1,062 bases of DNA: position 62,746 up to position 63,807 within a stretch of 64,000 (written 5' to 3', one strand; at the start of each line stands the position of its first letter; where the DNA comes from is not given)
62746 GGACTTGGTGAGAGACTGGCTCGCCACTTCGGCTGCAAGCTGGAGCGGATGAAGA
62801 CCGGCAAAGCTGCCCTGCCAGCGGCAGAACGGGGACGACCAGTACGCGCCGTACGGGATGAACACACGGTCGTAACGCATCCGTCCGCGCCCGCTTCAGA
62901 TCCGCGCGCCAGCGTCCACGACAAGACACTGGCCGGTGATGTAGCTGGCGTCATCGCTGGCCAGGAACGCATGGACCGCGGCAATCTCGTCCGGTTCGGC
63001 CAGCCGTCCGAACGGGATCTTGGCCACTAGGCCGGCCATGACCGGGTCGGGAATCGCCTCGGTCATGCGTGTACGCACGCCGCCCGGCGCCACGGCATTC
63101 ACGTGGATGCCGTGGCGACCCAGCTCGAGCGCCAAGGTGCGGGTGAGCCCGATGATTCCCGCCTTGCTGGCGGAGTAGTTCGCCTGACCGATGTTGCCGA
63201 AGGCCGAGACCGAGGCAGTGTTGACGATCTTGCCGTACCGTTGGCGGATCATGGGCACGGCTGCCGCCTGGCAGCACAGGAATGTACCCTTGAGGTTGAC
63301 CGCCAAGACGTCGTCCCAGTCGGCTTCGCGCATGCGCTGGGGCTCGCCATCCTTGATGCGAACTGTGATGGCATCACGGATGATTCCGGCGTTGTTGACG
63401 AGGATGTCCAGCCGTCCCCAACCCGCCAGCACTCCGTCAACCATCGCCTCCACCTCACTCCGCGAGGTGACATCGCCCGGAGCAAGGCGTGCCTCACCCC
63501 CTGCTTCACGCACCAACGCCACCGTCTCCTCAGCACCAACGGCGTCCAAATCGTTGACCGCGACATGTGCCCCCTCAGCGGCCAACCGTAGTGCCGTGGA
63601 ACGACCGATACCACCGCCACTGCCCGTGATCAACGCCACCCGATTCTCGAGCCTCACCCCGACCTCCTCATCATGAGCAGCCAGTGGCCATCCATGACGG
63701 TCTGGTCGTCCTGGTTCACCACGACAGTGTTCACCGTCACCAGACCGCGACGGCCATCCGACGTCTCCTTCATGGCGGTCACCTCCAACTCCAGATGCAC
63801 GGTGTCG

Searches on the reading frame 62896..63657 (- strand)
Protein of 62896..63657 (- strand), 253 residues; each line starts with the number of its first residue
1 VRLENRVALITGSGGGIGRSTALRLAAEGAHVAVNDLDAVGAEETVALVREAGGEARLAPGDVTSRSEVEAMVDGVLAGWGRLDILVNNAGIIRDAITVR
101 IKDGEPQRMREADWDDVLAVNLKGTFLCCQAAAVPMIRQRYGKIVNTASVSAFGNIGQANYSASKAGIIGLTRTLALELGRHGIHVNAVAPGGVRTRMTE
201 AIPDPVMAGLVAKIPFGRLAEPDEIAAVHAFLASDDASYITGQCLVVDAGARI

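Call 10: search_protein_families(library=pfam, proteins=[window:62896-63657:-])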
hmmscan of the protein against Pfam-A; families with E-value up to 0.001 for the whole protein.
window:62896-63657:- (253 aa): 3 families
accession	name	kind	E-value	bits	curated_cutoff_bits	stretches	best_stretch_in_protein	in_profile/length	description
PF13561.12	adh_short_C2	-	6.5e-67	226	27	1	15-251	6-235/236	Enoyl-(Acyl carrier protein) reductase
PF00106.31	adh_short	-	5e-59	199.5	26.6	1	6-202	1-190/195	short chain dehydrogenase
PF08659.16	KR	-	1.9e-11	44.6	22.6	1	8-168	3-156/180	KR domain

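Call 26: find_encoding_contigs(protein=window:62896-63657:-, flank=10000, max_places=3)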
Protein window:62896-63657:- (253 aa): 2 contigs read that carry it; 2 places shown.
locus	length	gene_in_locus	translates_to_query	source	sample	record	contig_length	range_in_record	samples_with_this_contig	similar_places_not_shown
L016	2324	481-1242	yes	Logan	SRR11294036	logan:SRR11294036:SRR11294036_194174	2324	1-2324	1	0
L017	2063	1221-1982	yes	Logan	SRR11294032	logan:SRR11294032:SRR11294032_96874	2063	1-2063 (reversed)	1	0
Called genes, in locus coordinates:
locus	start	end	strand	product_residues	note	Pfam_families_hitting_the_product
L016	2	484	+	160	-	?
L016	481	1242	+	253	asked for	PF00106:adh_short, PF08659:KR, PF13561:adh_short_C2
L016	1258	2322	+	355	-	?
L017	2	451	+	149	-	?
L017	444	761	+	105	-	-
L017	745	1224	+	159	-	PF01575:MaoC_dehydratas, PF13452:FAS1_DH_region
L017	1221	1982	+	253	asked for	PF00106:adh_short, PF08659:KR, PF13561:adh_short_C2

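Call 27: search_protein_families(library=ncbifam, proteins=[L017:2-451:+, L017:444-761:+], max_evalue=0.00001)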
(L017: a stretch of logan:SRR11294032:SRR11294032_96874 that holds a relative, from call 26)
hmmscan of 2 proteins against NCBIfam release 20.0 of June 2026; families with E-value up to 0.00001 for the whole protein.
L017:2-451:+ (149 aa): 5 families
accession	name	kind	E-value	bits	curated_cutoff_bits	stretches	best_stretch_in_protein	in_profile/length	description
TIGR00241.1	CoA_E_activ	domain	2.2e-24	86.3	125.4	1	1-122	127-246/248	acyl-CoA dehydratase activase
TIGR02261.1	benz_CoA_red_D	equivalog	2.5e-13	49.8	312.85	1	1-124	134-261/262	benzoyl-CoA reductase subunit D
TIGR03286.1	methan_mark_15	hypoth_equivalog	1.2e-10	40.9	455.75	1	1-124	277-400/404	methanogenesis marker 15 protein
TIGR02259.1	benz_CoA_red_A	equivalog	3.8e-08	32.5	578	1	7-122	310-429/432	benzoyl-CoA reductase subunit A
TIGR03192.1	benz_CoA_bzdQ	equivalog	5.9e-08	32.5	380.2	1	9-126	170-287/293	benzoyl-CoA reductase, bzd-type, subunit Q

L017:444-761:+ (105 aa): 0 families

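Call 28: search_protein_families(library=pfam, proteins=[L017:2-451:+, L017:444-761:+, L017:745-1224:+], max_evalue=0.01)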
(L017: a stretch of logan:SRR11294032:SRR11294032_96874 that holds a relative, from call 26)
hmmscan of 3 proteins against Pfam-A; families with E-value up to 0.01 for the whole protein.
L017:2-451:+ (149 aa): 1 family
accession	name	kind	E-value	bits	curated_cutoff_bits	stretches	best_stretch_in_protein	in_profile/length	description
PF01869.26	BcrAD_BadFG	-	1.6e-18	67.6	31.5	1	1-124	142-270/271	BadF/BadG/BcrA/BcrD ATPase family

L017:444-761:+ (105 aa): 0 families

L017:745-1224:+ (159 aa): 2 families
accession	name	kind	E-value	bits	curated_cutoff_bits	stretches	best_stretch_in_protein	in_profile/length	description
PF01575.25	MaoC_dehydratas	-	9.5e-26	90.3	27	1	23-136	6-119/123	MaoC like domain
PF13452.11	FAS1_DH_region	-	1.1e-11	45.4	22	1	22-148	2-131/132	FAS1-like, dehydratase domain region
